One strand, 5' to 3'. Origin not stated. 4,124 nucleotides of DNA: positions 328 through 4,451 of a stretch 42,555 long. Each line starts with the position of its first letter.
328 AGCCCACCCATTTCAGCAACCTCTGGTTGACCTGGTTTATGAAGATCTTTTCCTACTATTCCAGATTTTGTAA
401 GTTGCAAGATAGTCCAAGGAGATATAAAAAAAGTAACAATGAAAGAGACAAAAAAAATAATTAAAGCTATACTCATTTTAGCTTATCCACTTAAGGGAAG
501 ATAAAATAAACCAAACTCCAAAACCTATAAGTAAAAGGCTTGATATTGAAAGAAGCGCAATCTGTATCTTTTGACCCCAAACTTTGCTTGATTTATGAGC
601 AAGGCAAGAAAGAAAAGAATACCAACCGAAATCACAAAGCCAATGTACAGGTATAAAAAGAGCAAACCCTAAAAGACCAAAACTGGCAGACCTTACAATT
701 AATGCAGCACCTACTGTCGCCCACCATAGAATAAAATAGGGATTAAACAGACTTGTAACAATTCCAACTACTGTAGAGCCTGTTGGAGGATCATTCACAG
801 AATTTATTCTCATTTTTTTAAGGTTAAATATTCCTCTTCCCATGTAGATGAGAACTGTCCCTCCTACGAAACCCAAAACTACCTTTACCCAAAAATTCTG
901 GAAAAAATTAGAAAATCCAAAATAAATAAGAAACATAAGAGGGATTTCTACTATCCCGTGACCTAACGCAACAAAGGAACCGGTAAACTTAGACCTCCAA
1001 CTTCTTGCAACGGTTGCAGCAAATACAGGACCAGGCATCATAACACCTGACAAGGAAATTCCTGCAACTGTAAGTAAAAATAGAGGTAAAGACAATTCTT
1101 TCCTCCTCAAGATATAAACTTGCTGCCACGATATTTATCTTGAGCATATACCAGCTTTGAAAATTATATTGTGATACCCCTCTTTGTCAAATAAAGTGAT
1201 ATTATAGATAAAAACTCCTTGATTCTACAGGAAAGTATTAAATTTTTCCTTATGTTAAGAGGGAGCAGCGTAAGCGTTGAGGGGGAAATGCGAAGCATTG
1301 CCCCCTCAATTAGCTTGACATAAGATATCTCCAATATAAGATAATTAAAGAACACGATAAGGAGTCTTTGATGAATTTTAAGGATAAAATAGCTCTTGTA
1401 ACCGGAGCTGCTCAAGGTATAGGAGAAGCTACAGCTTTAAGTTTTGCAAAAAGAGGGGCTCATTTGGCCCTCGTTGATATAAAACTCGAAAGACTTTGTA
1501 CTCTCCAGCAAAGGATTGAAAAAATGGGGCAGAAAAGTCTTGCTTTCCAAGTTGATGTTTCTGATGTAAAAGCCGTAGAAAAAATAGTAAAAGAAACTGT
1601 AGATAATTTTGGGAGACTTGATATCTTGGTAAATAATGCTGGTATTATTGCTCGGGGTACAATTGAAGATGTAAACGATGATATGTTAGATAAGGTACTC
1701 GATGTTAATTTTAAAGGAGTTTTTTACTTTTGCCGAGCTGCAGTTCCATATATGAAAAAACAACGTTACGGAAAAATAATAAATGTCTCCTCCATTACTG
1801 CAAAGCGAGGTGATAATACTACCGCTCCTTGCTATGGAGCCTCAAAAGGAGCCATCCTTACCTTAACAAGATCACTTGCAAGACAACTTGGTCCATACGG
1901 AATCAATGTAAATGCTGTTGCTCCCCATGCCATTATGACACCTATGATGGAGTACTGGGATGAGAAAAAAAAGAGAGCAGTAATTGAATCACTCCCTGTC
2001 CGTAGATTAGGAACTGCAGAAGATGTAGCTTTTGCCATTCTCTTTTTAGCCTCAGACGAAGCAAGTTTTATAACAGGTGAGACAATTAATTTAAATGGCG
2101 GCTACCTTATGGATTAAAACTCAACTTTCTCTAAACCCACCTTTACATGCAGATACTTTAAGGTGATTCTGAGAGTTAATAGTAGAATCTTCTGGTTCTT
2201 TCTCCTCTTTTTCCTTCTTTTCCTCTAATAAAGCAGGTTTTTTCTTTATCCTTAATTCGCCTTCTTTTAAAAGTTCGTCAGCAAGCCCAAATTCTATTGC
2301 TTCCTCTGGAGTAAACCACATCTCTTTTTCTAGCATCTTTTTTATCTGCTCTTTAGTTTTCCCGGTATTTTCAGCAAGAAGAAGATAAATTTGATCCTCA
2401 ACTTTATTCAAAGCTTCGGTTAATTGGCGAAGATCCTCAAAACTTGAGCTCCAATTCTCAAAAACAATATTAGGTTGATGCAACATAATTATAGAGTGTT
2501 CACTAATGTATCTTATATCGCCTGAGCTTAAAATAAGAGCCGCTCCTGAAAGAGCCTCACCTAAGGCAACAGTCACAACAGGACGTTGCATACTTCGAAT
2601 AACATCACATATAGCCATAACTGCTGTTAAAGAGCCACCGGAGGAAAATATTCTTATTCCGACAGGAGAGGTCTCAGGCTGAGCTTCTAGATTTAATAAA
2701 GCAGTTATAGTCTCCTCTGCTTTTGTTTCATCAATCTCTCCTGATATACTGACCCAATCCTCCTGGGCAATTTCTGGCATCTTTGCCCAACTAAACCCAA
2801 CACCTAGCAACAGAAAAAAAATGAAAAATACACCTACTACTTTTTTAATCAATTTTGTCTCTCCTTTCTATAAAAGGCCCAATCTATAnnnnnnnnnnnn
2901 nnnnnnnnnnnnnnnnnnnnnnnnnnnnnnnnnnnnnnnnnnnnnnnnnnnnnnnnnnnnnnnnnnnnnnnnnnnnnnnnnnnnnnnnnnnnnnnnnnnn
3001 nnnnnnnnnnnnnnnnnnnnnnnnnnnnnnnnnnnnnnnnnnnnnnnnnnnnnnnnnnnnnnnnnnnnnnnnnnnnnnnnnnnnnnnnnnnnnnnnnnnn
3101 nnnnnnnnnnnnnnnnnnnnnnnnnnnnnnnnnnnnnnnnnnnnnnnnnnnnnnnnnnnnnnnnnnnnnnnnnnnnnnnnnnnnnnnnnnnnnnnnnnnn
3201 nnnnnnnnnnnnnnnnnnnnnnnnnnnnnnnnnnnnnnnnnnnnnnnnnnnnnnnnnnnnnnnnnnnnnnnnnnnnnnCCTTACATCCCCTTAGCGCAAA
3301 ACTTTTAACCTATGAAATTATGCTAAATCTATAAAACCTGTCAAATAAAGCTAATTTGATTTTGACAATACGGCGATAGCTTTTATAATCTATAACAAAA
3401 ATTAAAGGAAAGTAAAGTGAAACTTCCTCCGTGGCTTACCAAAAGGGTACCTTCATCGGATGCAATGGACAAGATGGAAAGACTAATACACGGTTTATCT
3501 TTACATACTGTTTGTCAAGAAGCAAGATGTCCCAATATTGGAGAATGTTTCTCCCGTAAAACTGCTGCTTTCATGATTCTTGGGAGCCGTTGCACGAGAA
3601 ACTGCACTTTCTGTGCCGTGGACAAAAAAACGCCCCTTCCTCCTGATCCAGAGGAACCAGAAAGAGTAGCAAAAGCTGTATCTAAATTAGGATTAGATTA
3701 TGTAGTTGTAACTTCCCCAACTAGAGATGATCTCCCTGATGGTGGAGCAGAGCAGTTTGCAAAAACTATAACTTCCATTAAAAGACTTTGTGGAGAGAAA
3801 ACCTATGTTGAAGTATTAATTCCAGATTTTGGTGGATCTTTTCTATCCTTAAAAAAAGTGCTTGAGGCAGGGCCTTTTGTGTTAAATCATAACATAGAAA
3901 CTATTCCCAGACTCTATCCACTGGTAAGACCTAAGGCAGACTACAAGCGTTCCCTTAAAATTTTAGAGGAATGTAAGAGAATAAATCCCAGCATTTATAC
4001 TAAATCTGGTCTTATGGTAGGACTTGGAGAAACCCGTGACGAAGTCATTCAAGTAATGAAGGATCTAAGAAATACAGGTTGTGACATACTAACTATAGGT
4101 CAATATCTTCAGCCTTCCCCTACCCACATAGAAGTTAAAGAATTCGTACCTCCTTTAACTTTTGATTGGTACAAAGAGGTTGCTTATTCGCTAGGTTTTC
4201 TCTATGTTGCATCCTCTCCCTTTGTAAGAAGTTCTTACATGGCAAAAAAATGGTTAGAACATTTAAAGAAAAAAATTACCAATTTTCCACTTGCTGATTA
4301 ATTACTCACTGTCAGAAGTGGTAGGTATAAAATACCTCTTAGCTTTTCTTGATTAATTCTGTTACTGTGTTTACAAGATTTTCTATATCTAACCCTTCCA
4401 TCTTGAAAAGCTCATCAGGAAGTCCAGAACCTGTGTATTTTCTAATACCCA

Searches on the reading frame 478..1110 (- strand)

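Call 11: search_protein_families(library=pfam, proteins=[window:478-1110:-], max_evalue=0.00001)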
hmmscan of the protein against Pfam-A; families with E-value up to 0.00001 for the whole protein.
window:478-1110:- (210 aa): 1 family
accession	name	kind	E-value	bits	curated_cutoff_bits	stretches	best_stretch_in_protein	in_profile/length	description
PF01810.24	LysE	-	4.9e-29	101.6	25.6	1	20-204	1-192/193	LysE type translocator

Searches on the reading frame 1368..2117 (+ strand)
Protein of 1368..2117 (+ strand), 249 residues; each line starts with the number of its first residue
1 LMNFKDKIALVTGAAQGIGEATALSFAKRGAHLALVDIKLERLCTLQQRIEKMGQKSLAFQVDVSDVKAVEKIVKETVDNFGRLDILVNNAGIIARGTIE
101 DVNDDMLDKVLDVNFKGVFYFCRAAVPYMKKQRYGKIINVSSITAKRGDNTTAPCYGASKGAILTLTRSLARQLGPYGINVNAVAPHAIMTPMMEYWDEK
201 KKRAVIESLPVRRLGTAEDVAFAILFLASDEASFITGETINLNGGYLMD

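Call 11: search_protein_families(library=pfam, proteins=[window:1368-2117:+], max_evalue=0.00001)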
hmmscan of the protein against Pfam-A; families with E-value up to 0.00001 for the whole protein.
window:1368-2117:+ (249 aa): 3 families
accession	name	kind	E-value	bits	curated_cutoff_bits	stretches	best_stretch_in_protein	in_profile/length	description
PF13561.12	adh_short_C2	-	7.6e-69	232.3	27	1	13-246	1-235/236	Enoyl-(Acyl carrier protein) reductase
PF00106.31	adh_short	-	7.2e-60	202.3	26.6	1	7-201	1-194/195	short chain dehydrogenase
PF08659.16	KR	-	6.4e-11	42.9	22.6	1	10-154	4-148/180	KR domain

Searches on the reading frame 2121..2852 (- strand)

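Call 11: search_protein_families(library=pfam, proteins=[window:2121-2852:-], max_evalue=0.00001)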
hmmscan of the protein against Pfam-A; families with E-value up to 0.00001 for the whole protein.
window:2121-2852:- (243 aa): 1 family
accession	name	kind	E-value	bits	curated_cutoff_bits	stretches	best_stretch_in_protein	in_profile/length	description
PF00574.28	CLP_protease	-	1.9e-38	132.6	20.2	1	27-196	12-180/182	Clp protease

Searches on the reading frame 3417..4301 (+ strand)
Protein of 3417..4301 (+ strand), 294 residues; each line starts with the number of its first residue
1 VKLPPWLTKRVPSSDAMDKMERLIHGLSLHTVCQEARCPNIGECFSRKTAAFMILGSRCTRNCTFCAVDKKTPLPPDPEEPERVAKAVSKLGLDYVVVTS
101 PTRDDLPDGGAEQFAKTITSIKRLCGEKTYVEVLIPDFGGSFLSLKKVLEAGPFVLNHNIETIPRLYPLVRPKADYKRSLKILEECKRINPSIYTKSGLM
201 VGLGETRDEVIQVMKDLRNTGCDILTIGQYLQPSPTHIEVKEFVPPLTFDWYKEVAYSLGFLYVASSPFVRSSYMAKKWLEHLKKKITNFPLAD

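Call 8: search_protein_families(library=pfam, proteins=[window:3417-4301:+])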
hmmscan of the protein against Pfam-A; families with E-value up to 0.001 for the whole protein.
window:3417-4301:+ (294 aa): 2 families
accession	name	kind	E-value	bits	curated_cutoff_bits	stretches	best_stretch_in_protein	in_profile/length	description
PF04055.27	Radical_SAM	-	2.8e-19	70.3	29.5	1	53-217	1-166/166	Radical SAM superfamily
PF16881.10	LIAS_N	-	8.9e-08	33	27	1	2-38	60-96/96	N-terminal domain of lipoyl synthase of Radical_SAM family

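Call 9: search_protein_families(library=ncbifam, proteins=[window:3417-4301:+])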
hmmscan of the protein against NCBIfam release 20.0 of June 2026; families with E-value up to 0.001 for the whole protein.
window:3417-4301:+ (294 aa): 8 families
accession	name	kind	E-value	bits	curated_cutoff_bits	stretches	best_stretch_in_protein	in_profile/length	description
NF004019.1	PRK05481.1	subfamily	6.7e-121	403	203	1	4-286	2-283/286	lipoyl synthase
NF009544.0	PRK12928.1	subfamily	2.7e-114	381.4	210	1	2-279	19-296/300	lipoyl synthase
TIGR00510.1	lipA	equivalog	3.5e-114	381.2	310.25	1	2-281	16-295/302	lipoyl synthase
NF053790.1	LplA_LipA_fuse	exception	2.8e-110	369.7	800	1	3-278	333-605/606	bifunctional lipoate--protein ligase/lipoyl synthase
TIGR00433.2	bioB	equivalog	4.3e-10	39.3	225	1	57-245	49-236/307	biotin synthase BioB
NF053743.1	LipS2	equivalog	5.3e-09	35.9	270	1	164-224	139-197/292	LipS2 family lipoyl synthase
TIGR03910.1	pyrrolys_PylB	equivalog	3.5e-05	22.9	348.2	1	51-231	58-239/347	methylornithine synthase PylB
NF006308.0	PRK08508.1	equivalog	0.00016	21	377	1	91-230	56-188/279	biotin synthase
